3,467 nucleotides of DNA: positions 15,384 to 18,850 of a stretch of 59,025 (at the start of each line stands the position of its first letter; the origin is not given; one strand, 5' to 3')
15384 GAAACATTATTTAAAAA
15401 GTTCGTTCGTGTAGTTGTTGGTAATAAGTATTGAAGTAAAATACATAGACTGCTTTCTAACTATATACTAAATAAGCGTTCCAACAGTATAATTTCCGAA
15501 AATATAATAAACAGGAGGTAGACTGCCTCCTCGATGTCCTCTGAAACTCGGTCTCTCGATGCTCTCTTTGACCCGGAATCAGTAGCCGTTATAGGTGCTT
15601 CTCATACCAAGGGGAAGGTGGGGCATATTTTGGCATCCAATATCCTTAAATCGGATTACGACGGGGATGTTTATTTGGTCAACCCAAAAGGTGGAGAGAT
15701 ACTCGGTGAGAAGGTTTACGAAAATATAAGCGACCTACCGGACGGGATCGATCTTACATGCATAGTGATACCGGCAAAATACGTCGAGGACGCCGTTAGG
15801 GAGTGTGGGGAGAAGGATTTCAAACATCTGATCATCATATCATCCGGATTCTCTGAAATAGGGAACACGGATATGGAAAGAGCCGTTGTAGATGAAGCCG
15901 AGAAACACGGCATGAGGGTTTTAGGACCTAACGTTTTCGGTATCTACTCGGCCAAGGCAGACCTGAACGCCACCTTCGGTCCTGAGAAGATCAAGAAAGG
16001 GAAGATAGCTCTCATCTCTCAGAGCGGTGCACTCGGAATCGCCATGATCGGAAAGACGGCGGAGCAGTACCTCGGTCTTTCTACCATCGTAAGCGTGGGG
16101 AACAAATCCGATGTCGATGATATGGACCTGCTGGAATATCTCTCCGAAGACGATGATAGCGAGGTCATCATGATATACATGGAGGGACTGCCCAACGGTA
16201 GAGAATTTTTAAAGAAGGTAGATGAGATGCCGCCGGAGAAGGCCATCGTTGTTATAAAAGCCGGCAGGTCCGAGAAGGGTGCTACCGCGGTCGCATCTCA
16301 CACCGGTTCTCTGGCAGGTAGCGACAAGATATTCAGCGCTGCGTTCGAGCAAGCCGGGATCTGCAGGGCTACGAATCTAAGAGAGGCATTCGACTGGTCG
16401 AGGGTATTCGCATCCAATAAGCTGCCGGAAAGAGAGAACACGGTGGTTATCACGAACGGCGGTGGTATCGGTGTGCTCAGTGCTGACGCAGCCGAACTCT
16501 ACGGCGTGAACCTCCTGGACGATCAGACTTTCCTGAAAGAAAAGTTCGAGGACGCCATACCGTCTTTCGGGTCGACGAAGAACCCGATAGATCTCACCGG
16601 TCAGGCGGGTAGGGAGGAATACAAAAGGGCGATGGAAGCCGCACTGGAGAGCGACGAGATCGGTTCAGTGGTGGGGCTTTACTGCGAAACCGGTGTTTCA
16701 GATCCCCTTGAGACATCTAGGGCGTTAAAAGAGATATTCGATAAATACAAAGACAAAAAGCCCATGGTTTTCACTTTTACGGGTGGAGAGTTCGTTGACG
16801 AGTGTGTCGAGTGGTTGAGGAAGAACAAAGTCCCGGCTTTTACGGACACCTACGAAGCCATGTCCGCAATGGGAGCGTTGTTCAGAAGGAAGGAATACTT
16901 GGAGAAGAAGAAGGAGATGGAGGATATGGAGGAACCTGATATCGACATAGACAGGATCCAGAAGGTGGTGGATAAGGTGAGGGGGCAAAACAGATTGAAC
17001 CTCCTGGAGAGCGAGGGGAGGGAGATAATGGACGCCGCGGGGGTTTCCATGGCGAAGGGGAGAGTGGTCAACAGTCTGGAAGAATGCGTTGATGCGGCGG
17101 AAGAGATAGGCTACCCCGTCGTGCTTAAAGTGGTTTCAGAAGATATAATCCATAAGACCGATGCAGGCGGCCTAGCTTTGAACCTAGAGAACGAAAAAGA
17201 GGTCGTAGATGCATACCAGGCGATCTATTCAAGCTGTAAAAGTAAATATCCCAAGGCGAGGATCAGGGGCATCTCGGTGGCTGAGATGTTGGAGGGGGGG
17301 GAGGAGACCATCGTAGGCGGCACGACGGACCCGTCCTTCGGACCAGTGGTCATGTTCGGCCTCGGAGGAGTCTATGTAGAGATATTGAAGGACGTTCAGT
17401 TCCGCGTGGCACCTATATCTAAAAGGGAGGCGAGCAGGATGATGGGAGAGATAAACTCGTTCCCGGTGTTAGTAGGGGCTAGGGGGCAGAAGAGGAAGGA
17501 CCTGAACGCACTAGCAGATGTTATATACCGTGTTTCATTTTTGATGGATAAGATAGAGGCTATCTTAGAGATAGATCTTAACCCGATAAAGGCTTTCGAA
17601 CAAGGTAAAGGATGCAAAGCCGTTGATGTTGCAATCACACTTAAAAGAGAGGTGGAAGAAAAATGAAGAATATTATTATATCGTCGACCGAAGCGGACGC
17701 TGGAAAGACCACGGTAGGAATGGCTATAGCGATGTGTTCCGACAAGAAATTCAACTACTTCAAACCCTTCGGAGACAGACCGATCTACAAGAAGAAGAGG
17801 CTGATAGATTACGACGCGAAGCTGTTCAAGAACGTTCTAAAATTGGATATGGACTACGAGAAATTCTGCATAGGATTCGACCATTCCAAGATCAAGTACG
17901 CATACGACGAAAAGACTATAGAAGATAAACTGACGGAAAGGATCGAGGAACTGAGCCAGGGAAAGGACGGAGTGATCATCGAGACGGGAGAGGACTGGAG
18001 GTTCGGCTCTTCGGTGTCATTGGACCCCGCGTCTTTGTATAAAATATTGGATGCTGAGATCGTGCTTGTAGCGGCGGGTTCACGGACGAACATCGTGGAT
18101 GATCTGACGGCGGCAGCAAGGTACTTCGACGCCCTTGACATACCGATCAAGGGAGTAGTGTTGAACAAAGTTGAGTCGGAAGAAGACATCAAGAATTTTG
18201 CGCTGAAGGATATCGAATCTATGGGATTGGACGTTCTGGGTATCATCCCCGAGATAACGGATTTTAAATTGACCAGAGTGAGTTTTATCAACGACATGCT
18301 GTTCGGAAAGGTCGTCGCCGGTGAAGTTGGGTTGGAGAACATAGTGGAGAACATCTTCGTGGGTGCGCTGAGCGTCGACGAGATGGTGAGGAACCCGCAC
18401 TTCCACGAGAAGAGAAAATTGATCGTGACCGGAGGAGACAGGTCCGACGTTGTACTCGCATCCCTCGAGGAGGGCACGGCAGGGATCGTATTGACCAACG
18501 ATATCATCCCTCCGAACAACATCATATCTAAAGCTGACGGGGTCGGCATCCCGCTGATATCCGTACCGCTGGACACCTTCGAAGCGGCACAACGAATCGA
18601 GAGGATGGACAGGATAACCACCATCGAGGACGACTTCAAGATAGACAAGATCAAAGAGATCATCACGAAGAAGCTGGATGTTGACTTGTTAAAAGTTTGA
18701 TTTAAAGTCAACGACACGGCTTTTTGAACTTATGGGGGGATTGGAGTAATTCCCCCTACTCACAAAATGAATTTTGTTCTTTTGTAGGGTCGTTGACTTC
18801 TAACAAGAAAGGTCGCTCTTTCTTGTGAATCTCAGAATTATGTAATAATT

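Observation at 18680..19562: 860-bp gene-free region packed with at least 15 perfect short palindromes, most built on a GGAA...TTCC core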

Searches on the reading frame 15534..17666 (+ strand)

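Call 9: search_protein_families(library=pfam, proteins=[window:15534-17666:+])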
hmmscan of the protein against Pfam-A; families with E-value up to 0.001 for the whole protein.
window:15534-17666:+ (710 aa): 5 families
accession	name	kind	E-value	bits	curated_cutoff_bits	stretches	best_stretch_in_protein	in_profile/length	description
PF13549.11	ATP-grasp_5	-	1.9e-72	243.6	27.6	1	482-703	2-221/221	ATP-grasp domain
PF13607.11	Succ_CoA_lig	-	6.8e-49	165.6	27.4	1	155-291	1-137/138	Succinyl-CoA ligase like flavodoxin domain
PF13380.12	CoA_binding_2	-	2.1e-23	83.4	22.8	1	16-137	2-113/116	CoA binding domain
PF19045.5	Ligase_CoA_2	-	1.7e-16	61.1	23.7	1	304-451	2-153/162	Ligase-CoA domain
PF02629.25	CoA_binding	-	8.8e-11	42.9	22.3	1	14-105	3-97/97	CoA binding domain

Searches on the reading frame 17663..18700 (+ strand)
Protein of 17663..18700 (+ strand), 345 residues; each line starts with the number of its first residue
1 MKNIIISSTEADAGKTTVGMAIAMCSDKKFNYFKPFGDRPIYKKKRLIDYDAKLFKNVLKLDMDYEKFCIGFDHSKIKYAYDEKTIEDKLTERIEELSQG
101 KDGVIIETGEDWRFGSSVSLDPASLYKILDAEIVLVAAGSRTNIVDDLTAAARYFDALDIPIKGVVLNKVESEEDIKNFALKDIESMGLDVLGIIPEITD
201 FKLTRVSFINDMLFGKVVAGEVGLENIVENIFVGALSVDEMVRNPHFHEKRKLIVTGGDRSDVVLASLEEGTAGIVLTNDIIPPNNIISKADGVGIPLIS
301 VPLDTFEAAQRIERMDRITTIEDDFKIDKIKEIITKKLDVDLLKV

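Call 9: search_protein_families(library=pfam, proteins=[window:17663-18700:+])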
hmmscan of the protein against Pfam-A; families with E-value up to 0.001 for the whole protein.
window:17663-18700:+ (345 aa): 4 families
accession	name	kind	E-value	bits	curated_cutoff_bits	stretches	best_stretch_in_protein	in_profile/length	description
PF07085.17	DRTGG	-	3.2e-24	85.2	25.2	1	211-315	4-105/105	DRTGG domain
PF13500.12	AAA_26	-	4.7e-20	72.7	27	1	2-200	1-193/198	AAA domain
PF01656.29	CbiA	-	2.7e-05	24.6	25.4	0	132-201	53-115/125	CobQ/CobB/MinD/ParA nucleotide binding domain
PF07905.16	PucR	-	0.00078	20.2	33.5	0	215-304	10-104/118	Purine catabolism regulatory protein-like family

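Call 11: find_encoding_contigs(protein=window:17663-18700:+, flank=5000, max_places=10)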
Protein window:17663-18700:+ (345 aa): 2 contigs read that carry it; 2 places shown.
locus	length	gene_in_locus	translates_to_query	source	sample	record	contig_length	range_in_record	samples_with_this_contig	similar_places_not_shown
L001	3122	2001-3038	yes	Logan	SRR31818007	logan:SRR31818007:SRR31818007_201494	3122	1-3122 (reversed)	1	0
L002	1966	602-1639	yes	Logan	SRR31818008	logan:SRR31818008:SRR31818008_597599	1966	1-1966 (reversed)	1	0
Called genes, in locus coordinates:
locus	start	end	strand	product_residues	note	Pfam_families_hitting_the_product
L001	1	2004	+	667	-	?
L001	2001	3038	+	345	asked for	PF13500:AAA_26, PF07085:DRTGG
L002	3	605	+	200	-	?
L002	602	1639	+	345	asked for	PF13500:AAA_26, PF07085:DRTGG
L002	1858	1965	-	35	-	?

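Call 12: find_homologous_proteins(query=window:17663-18700:+, max_evalue=1e-40)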
Query window:17663-18700:+ (345 aa): 455 proteins with E <= 1e-40 among 5896 candidates; the best 120 are listed.
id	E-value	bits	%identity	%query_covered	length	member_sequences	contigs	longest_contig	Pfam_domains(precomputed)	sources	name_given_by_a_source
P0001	1.2e-203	694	94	99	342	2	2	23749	PF07085.18,PF13500.13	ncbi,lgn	-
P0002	5.7e-186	635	83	99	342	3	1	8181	PF07085.18,PF13500.13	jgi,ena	-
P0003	1.3e-179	614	81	99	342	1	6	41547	PF07085.18,PF13500.13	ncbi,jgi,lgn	-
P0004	1.4e-173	595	78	98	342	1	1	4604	PF01656.30,PF07085.18,PF13500.13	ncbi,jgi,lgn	-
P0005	2.4e-172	591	78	99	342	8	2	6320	PF07085.18,PF13500.13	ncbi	-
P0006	4.9e-171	586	77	99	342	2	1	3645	PF01656.30,PF07085.18,PF13500.13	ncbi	ncbi:MAG: DRTGG domain-containing protein [Thermoplasmatota archaeon]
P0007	2.0e-169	581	76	99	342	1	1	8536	PF01656.30,PF07085.18,PF13500.13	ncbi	ncbi:MAG: DRTGG domain-containing protein [Thermoplasmatota archaeon]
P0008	1.4e-168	578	75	99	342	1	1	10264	PF07085.18,PF13500.13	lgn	-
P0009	1.7e-168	578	76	99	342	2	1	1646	PF01656.30,PF07085.18,PF13500.13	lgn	-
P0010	4.3e-168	577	75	99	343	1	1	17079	PF07085.18,PF13500.13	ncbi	-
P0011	3.4e-167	574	75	98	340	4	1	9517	PF07085.18,PF13500.13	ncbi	-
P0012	4.8e-167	573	75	99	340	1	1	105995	PF07085.18,PF07905.17,PF13500.13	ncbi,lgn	-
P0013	1.1e-166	572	74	99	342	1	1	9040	PF01656.30,PF07085.18,PF07905.17,PF13500.13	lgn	-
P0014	3.6e-166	570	73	99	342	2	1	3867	PF07085.18,PF13500.13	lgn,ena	-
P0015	1.5e-164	565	74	99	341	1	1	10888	PF07085.18,PF13500.13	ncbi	-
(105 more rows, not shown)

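Call 13: find_encoding_contigs(protein=P0001, flank=6000, max_places=3)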
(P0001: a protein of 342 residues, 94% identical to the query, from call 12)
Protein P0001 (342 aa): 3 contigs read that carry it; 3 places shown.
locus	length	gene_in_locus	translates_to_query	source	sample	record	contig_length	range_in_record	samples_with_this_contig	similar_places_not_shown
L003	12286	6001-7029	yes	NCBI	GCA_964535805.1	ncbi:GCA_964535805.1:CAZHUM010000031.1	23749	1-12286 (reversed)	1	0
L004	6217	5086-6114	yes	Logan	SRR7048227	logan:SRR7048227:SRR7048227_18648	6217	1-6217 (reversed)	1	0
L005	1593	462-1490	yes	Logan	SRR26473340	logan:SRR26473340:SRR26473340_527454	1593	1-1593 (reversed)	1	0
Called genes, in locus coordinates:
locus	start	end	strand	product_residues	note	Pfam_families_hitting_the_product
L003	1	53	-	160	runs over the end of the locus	PF03358:FMN_red (weak), PF12641:Flavodoxin_3 (faint), PF12682:Flavodoxin_4, PF12724:Flavodoxin_5 (faint)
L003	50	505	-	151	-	PF01243:PNPOx_N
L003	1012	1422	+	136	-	PF04255:DUF433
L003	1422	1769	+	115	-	PF18478:PIN_10, PF18480:DUF5615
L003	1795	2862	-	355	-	PF05313:Pox_P21 (faint)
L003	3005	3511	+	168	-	PF11848:DUF3368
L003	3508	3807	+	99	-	PF03683:UPF0175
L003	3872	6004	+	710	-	PF02629:CoA_binding, PF13380:CoA_binding_2, PF13607:Succ_CoA_lig, PF19045:Ligase_CoA_2, PF13549:ATP-grasp_5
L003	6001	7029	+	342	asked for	PF13500:AAA_26, PF07085:DRTGG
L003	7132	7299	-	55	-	-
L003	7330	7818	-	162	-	PF11848:DUF3368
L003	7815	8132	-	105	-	PF03683:UPF0175, PF24001:DUF7317 (weak)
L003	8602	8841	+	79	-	PF26688:RHH_12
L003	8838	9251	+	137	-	PF10130:PIN_2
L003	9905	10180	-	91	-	-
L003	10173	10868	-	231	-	-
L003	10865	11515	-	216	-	-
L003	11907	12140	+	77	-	-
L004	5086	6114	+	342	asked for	PF13500:AAA_26, PF07085:DRTGG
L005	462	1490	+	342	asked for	PF13500:AAA_26, PF07085:DRTGG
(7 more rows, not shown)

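Call 14: find_encoding_contigs(protein=P0003, flank=6000, max_places=3)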
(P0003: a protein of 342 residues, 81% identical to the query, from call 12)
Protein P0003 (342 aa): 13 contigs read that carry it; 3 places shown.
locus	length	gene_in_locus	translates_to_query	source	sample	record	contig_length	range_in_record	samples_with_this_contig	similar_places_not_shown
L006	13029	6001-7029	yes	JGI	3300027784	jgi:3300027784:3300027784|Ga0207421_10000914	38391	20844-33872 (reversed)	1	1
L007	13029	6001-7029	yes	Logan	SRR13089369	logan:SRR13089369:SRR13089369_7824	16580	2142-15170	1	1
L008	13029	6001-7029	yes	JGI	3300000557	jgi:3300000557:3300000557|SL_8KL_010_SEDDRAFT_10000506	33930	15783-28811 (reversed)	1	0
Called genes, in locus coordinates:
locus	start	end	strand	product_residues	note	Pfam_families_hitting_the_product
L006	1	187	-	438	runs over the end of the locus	PF00501:AMP-binding, PF14535:AMP-binding_C_2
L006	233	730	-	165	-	PF12682:Flavodoxin_4, PF12724:Flavodoxin_5 (faint)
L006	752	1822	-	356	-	-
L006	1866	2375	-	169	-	PF12682:Flavodoxin_4 (weak), PF12724:Flavodoxin_5 (faint)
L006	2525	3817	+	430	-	PF16927:HisKA_7TM, PF05763:DUF835 (weak)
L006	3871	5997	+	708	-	PF02629:CoA_binding, PF13380:CoA_binding_2, PF13607:Succ_CoA_lig, PF19045:Ligase_CoA_2, PF13549:ATP-grasp_5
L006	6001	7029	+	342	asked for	PF13500:AAA_26, PF07085:DRTGG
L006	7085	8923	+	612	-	PF02550:AcetylCoA_hydro, PF13336:AcetylCoA_hyd_C, PF13302:Acetyltransf_3, PF00583:Acetyltransf_1, PF13420:Acetyltransf_4 (faint), PF13508:Acetyltransf_7 (weak)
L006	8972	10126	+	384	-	PF06224:AlkZ-like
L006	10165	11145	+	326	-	PF00483:NTP_transferase, PF12804:NTP_transf_3, PF24894:Hexapep_GlmU, PF25084:LbH_EIF2B, PF25087:GMPPB_C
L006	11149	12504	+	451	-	PF02878:PGM_PMM_I, PF02879:PGM_PMM_II, PF02880:PGM_PMM_III, PF00408:PGM_PMM_IV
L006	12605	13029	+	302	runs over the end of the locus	-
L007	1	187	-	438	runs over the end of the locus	PF00501:AMP-binding, PF14535:AMP-binding_C_2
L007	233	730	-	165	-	PF12682:Flavodoxin_4, PF12724:Flavodoxin_5 (faint)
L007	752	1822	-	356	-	-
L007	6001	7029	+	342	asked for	PF13500:AAA_26, PF07085:DRTGG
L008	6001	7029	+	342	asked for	PF13500:AAA_26, PF07085:DRTGG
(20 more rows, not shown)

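Call 15: find_encoding_contigs(protein=P0002, flank=6000, max_places=3)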
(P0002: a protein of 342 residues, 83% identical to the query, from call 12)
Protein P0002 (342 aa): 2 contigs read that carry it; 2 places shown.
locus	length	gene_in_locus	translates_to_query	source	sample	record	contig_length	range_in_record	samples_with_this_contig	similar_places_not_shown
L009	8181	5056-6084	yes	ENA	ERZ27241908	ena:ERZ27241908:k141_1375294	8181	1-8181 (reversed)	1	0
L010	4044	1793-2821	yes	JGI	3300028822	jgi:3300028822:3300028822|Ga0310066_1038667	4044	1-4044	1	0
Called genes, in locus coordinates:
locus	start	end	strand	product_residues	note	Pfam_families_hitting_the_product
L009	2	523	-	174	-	?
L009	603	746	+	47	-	-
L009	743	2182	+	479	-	PF02629:CoA_binding, PF13380:CoA_binding_2, PF13607:Succ_CoA_lig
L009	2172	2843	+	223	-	PF13549:ATP-grasp_5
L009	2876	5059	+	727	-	PF02629:CoA_binding, PF13380:CoA_binding_2, PF13607:Succ_CoA_lig, PF19045:Ligase_CoA_2, PF13549:ATP-grasp_5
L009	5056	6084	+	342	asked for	PF13500:AAA_26, PF07085:DRTGG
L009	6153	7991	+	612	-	PF02550:AcetylCoA_hydro, PF13336:AcetylCoA_hyd_C, PF13302:Acetyltransf_3, PF00583:Acetyltransf_1, PF13420:Acetyltransf_4 (weak), PF13508:Acetyltransf_7 (weak)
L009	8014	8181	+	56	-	?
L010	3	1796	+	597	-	PF13607:Succ_CoA_lig, PF19045:Ligase_CoA_2, PF13549:ATP-grasp_5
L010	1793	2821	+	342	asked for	PF13500:AAA_26, PF07085:DRTGG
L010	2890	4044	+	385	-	?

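Call 35: search_protein_families(library=pfam, max_evalue=1, proteins=[L003:9905-10180:-, L003:10173-10868:-, L003:10865-11515:-, L003:7132-7299:-, L003:11907-12140:+])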
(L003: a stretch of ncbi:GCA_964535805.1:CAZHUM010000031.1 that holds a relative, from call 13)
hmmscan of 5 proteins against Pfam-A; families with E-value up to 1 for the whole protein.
L003:9905-10180:- (91 aa): 0 families

L003:10173-10868:- (231 aa): 4 families
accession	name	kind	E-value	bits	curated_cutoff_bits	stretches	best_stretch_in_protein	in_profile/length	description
PF14907.12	NTP_transf_5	-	0.0013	18.8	31.2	1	36-100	88-148/249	Uncharacterised nucleotidyltransferase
PF08843.17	AbiEii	-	0.0022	18.4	22.5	1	23-60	12-55/238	Nucleotidyl transferase AbiEii toxin, Type IV TA system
PF10706.15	Aminoglyc_resit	-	0.033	14.8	21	1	16-69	6-62/149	Aminoglycoside-2''-adenylyltransferase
PF22723.2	NA-iREase2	-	0.079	13.8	27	0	31-88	20-81/119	NACHT-associated inactive Restriction Endonuclease 2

L003:10865-11515:- (216 aa): 2 families
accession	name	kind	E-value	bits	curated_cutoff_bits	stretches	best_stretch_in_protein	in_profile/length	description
PF19575.5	HTH_58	-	0.072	13.5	23.8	1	16-53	23-57/62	Helix-turn-helix domain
PF00139.26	Lectin_legB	-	0.12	12.3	26.3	1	119-166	47-96/250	Legume lectin domain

L003:7132-7299:- (55 aa): 0 families

L003:11907-12140:+ (77 aa): 4 families
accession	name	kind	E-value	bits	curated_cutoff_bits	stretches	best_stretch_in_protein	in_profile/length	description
PF24434.1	DUF7557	-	0.0039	17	25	1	4-34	2-32/45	Family of unknown function (DUF7557)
PF02697.20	VAPB_antitox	-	0.01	17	27.9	1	5-73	2-61/69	Putative antitoxin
PF25432.1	FF_PRPF40A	-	0.028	14.7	27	1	23-54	23-54/60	PRPF40A-like, FF domain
PF12174.13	RST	-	0.031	14.6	22.7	1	26-70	9-50/67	RCD1-SRO-TAF4 (RST) plant domain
